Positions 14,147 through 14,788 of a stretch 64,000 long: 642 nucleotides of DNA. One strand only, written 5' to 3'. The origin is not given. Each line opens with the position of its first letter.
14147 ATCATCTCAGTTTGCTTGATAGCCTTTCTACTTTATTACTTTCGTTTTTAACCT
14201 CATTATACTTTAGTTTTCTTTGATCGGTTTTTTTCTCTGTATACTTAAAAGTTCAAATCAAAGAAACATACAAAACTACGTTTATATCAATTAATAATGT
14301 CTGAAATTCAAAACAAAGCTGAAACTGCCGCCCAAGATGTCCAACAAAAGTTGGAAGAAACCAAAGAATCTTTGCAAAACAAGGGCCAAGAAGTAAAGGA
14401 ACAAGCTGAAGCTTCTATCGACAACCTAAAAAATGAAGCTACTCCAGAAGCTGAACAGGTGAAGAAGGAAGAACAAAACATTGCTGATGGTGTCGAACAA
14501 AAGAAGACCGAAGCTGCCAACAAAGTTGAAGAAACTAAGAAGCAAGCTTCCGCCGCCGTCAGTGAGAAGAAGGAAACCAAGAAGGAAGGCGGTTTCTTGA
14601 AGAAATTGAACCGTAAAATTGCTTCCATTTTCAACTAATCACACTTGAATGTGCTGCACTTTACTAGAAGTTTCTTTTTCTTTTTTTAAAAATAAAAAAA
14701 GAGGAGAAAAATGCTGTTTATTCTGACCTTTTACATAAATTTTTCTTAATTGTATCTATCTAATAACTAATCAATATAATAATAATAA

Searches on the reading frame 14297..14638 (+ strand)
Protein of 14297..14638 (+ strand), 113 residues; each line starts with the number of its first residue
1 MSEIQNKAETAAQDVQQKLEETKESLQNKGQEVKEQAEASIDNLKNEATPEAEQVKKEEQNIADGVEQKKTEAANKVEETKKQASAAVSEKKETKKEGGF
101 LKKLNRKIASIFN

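Call 5: search_protein_families(library=pfam, proteins=[window:14297-14638:+], max_evalue=0.01)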
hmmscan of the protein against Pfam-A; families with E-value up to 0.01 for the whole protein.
window:14297-14638:+ (113 aa): 1 family
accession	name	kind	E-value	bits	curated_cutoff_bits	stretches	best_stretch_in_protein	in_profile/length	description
PF01442.23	Apolipoprotein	-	1.2e-06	28.9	90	1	4-107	71-173/190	Apolipoprotein A1/A4/E domain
